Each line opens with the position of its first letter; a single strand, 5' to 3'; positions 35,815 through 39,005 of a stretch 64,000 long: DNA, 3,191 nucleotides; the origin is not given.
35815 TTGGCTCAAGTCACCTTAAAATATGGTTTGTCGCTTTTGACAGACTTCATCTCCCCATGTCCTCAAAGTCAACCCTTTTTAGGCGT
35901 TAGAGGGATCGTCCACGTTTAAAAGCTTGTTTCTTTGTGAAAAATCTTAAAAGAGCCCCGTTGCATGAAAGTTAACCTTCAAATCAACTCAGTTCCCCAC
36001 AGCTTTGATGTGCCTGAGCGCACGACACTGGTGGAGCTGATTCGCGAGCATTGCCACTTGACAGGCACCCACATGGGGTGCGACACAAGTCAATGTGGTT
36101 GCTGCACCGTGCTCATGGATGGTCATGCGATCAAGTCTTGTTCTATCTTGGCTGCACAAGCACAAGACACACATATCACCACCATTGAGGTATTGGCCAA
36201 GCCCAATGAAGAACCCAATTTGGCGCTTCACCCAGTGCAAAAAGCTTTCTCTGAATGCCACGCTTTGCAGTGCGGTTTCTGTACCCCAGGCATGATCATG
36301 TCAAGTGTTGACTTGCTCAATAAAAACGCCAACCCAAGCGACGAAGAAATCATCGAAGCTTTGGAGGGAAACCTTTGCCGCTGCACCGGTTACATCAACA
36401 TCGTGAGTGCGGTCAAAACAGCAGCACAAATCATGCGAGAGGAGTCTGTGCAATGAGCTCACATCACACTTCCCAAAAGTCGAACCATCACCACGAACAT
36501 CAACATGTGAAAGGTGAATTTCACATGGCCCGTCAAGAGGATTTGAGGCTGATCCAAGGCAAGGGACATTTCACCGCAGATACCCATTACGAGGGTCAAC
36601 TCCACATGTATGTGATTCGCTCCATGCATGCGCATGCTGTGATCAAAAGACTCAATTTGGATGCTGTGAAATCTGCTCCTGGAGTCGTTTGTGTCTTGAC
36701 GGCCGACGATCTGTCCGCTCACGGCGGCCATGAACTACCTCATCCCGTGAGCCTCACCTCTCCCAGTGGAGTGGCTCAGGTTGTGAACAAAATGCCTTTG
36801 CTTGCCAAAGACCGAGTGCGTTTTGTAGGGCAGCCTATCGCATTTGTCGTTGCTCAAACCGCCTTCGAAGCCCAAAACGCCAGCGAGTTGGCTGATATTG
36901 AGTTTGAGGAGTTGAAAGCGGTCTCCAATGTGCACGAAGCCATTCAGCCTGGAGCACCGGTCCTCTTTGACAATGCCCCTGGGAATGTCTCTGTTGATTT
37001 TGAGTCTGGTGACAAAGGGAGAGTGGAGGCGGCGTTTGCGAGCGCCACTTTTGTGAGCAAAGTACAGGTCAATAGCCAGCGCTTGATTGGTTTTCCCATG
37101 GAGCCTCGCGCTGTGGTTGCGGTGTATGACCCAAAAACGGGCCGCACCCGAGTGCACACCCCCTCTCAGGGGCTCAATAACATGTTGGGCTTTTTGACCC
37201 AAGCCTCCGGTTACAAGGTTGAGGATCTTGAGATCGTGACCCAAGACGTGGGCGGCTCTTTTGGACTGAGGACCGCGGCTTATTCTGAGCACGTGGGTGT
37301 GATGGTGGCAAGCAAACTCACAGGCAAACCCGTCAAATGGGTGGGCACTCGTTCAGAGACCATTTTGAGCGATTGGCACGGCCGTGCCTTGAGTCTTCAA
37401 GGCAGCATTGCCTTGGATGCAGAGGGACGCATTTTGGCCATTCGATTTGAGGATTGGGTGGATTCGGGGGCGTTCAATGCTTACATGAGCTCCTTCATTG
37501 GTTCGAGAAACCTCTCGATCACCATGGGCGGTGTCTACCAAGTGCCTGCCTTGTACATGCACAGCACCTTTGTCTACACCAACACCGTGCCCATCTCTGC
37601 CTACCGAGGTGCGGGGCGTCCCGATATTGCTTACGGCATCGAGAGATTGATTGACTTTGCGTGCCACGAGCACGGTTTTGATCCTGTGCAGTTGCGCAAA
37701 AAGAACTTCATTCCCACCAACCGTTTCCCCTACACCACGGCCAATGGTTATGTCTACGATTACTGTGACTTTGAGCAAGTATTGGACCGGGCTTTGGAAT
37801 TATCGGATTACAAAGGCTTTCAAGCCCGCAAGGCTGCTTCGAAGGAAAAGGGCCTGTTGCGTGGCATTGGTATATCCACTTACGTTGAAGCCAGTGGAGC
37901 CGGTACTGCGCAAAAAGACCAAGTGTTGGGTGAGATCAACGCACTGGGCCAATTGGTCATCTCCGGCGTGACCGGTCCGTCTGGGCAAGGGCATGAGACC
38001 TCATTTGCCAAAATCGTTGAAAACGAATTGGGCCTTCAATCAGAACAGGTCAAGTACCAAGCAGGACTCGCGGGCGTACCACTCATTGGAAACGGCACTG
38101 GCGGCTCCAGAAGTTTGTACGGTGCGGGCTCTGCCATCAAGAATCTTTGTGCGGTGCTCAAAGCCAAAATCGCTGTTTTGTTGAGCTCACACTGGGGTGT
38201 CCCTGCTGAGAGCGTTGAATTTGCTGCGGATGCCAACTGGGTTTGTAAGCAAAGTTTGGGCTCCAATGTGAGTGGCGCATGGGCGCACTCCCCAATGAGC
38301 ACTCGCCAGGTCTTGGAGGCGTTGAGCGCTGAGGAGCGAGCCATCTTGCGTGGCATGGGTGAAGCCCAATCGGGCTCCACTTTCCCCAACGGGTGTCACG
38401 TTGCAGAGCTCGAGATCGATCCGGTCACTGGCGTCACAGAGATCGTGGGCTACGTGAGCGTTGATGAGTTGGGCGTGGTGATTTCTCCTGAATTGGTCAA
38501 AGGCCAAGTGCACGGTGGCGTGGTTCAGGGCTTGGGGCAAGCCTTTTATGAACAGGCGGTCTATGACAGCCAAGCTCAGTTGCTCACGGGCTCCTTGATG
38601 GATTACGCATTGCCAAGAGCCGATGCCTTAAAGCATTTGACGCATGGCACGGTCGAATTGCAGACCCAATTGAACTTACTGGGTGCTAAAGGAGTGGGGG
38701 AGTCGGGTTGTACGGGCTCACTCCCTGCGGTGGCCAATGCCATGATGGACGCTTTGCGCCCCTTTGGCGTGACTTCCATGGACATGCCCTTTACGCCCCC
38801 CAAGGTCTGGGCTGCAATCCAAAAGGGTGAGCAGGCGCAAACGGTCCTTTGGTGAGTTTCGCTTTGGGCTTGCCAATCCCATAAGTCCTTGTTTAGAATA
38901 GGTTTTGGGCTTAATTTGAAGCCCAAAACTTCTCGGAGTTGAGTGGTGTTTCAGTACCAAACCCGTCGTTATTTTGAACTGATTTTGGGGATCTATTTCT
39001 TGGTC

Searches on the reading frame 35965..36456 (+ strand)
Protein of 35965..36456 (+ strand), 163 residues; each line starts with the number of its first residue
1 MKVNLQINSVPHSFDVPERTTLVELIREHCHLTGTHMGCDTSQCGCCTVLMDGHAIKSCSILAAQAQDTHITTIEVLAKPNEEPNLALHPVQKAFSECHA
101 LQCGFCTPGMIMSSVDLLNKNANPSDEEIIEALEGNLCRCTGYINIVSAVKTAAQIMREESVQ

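Call 5: search_protein_families(library=pfam, proteins=[window:35965-36456:+], max_evalue=0.01)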
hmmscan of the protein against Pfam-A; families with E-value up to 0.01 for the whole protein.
window:35965-36456:+ (163 aa): 3 families
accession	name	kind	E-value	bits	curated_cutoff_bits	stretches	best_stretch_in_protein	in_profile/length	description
PF01799.25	Fer2_2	-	2.5e-33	114.5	30.3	1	73-151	1-75/75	[2Fe-2S] binding domain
PF00111.32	Fer2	-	6e-07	29.8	21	1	6-59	2-55/77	2Fe-2S iron-sulfur cluster binding domain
PF13085.11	Fer2_3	-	0.009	16.5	27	1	37-77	50-89/107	2Fe-2S iron-sulfur cluster binding domain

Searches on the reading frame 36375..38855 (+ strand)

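Call 5: search_protein_families(library=pfam, proteins=[window:36375-38855:+], max_evalue=0.01)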
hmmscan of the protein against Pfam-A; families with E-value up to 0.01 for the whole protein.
window:36375-38855:+ (826 aa): 3 families
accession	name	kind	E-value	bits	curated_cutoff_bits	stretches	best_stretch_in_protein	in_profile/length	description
PF02738.23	MoCoBD_1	-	2e-60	204.4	27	1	198-445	2-244/244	Molybdopterin cofactor-binding domain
PF20256.3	MoCoBD_2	-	7.3e-59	200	27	1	473-750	2-280/283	Molybdopterin cofactor-binding domain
PF01315.27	Ald_Xan_dh_C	-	1e-23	84.2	31.3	1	61-181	1-110/110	Aldehyde oxidase and xanthine dehydrogenase, a/b hammerhead domain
